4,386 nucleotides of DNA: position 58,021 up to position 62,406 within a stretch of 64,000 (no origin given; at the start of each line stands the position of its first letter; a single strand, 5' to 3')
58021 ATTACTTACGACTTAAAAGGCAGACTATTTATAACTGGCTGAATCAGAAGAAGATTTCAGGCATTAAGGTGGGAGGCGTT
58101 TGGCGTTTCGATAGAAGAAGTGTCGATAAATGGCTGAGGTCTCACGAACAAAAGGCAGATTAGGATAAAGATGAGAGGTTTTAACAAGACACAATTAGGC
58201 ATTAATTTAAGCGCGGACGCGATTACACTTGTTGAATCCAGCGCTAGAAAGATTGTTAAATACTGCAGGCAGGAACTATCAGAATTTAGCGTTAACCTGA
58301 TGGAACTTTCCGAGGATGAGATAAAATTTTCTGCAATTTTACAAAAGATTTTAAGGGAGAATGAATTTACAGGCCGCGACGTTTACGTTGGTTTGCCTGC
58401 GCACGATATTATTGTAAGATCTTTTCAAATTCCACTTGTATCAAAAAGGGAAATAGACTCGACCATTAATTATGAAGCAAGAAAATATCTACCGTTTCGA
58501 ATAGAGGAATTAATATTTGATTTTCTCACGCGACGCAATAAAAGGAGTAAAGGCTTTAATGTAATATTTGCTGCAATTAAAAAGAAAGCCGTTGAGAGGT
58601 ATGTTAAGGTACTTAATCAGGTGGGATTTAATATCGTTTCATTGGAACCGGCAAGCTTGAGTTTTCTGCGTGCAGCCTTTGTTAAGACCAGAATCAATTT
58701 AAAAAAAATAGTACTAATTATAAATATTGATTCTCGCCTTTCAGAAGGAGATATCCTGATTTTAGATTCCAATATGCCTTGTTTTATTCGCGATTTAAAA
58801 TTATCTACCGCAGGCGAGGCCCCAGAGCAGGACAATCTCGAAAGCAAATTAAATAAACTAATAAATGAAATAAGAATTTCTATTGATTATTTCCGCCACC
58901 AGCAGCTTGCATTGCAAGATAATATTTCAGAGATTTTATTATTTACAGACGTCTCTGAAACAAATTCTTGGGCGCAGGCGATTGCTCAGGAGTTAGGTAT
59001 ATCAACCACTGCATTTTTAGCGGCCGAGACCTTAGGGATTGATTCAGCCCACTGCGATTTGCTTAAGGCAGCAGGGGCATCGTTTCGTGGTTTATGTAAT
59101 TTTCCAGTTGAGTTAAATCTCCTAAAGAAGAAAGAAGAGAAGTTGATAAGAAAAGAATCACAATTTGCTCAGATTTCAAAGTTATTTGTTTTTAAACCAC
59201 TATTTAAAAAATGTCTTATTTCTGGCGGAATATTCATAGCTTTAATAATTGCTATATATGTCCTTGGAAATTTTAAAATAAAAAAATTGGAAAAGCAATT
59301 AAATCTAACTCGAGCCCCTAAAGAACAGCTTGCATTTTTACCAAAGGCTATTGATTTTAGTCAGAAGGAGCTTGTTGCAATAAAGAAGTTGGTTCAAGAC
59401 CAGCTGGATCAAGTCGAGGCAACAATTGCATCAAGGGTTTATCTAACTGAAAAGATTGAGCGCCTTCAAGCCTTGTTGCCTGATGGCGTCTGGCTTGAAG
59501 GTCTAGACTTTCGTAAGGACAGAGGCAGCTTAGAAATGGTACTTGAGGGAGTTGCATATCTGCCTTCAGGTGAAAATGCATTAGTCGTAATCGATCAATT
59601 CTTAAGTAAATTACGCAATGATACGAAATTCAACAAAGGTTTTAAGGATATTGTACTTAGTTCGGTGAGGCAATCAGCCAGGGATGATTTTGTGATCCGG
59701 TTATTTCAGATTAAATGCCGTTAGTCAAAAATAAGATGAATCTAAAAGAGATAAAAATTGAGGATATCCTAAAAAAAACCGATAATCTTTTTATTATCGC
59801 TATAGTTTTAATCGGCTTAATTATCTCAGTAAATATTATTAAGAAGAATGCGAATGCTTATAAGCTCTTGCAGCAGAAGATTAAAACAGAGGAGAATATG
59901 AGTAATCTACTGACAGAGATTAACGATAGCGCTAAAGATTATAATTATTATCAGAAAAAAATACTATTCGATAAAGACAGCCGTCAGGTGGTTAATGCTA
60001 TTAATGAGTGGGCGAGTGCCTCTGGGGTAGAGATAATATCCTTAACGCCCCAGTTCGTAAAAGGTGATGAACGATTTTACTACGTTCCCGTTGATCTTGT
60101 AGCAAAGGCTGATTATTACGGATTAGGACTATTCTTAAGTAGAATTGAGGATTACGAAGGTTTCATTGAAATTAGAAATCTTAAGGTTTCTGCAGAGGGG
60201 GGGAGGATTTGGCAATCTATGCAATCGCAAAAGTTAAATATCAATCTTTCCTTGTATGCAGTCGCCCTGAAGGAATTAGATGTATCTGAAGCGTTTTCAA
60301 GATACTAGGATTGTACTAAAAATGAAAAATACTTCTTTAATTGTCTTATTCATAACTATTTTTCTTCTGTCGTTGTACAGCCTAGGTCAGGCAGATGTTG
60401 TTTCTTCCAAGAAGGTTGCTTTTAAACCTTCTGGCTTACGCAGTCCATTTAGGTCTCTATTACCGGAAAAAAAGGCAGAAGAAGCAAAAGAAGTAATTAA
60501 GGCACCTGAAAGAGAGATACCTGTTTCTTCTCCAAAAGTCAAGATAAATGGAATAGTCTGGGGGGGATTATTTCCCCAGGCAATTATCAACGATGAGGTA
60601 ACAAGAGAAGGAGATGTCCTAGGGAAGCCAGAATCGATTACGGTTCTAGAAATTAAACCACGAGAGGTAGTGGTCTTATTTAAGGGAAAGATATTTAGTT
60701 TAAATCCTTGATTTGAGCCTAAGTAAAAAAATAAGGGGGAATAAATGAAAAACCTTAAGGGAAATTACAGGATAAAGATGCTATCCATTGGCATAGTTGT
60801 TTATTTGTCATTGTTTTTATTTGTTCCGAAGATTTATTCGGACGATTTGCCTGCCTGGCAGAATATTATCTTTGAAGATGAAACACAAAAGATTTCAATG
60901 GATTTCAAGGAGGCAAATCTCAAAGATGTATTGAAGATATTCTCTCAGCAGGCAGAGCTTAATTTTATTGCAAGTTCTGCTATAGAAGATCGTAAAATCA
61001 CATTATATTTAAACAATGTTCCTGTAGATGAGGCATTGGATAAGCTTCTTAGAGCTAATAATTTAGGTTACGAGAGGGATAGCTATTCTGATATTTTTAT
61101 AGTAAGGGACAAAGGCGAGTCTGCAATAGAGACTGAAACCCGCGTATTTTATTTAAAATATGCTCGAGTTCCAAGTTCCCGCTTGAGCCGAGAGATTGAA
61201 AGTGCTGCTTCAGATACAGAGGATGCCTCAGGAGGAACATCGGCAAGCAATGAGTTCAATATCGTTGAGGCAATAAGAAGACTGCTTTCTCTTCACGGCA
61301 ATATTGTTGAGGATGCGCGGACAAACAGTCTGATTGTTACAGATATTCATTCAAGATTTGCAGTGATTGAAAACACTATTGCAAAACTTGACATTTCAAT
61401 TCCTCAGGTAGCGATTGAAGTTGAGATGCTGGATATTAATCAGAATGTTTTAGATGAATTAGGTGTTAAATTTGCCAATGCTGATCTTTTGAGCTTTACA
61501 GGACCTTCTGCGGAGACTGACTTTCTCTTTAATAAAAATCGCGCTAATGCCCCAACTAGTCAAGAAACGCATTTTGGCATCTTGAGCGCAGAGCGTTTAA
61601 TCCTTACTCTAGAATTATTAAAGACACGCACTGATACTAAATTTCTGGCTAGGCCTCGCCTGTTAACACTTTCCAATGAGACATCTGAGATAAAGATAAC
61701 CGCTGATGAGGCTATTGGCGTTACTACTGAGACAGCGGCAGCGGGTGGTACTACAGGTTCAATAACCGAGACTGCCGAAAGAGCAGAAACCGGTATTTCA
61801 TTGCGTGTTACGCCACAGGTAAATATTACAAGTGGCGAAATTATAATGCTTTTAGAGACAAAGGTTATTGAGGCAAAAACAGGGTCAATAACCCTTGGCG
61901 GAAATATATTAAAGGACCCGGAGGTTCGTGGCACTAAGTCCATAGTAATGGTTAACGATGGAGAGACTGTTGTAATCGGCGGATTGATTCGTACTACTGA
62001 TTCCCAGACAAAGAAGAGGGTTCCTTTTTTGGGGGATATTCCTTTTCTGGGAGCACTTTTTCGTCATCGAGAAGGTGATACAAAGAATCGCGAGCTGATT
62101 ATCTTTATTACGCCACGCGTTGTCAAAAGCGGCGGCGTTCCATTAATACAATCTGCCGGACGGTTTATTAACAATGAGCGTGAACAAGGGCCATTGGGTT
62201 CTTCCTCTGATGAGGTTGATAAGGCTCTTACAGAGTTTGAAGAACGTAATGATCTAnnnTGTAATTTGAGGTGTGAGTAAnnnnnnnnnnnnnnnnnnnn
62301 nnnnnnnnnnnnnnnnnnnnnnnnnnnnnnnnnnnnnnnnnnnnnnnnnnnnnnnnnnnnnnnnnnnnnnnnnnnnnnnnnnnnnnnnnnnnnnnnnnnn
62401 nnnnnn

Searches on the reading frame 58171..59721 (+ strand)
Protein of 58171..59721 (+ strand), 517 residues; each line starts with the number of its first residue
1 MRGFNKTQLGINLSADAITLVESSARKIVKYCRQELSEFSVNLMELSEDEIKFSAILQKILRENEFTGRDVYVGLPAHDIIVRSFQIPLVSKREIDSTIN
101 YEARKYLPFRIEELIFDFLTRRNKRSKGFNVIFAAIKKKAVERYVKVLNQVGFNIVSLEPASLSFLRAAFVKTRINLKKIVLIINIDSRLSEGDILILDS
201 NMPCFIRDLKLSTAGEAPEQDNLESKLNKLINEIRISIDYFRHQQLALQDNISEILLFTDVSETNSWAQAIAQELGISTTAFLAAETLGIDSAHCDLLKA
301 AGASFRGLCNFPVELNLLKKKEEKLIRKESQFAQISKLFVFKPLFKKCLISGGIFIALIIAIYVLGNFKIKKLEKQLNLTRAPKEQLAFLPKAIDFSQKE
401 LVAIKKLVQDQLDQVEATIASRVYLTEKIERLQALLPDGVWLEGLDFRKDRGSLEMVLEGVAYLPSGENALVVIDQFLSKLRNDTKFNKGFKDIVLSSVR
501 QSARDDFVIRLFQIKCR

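Call 31: search_protein_families(library=pfam, proteins=[window:58171-59721:+], max_evalue=0.001)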
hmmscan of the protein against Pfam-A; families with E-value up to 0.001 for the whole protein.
window:58171-59721:+ (517 aa): 2 families
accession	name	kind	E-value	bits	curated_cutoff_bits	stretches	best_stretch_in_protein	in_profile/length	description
PF11104.14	PilM_2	-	2.6e-13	50.1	27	1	10-188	1-189/340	Type IV pilus assembly protein PilM;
PF05134.19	T2SSL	-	2.9e-05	24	25.5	1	68-160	45-133/231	Type II secretion system (T2SS), protein L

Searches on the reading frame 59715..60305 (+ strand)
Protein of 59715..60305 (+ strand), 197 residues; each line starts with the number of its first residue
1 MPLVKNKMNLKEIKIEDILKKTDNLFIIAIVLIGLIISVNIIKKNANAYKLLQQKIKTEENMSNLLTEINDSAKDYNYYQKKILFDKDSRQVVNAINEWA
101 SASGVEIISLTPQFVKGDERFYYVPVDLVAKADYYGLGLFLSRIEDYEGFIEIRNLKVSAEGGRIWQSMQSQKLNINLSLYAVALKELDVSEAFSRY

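Call 32: search_protein_families(library=pfam, proteins=[window:59715-60305:+], max_evalue=0.001)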
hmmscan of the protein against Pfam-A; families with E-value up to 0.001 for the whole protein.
window:59715-60305:+ (197 aa): 2 families
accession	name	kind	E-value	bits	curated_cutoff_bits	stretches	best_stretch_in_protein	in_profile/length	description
PF04350.18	PilO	-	1.2e-08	35.7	22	1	45-176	8-134/145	Pilus assembly protein, PilO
PF10741.14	T2SSM_b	-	0.00013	22.2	21.7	1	91-182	18-109/111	Type II secretion system (T2SS), protein M subtype b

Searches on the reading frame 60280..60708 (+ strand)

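Call 32: search_protein_families(library=pfam, proteins=[window:60280-60708:+], max_evalue=0.001)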
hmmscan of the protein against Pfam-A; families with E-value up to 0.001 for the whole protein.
window:60280-60708:+ (143 aa): 1 family
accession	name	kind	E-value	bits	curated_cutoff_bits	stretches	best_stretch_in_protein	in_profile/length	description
PF16537.11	T2SSB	-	8.4e-06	25.8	28.4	1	101-142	20-59/60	Type II secretion system protein B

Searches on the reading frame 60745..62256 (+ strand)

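Call 32: search_protein_families(library=pfam, proteins=[window:60745-62256:+], max_evalue=0.001)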
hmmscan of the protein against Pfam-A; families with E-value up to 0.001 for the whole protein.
window:60745-62256:+ (504 aa): 3 families
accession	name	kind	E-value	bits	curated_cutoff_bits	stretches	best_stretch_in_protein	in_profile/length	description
PF00263.26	Secretin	-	1.2e-40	139.4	27.5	1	292-461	2-169/169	Bacterial type II and III secretion system protein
PF03958.22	Secretin_N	-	1.3e-09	38.6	28.2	1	132-221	1-69/69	Bacterial type II/III secretion system short domain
PF07660.19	STN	-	3e-09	37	28.4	1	73-113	2-43/52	Secretin and TonB N terminus short domain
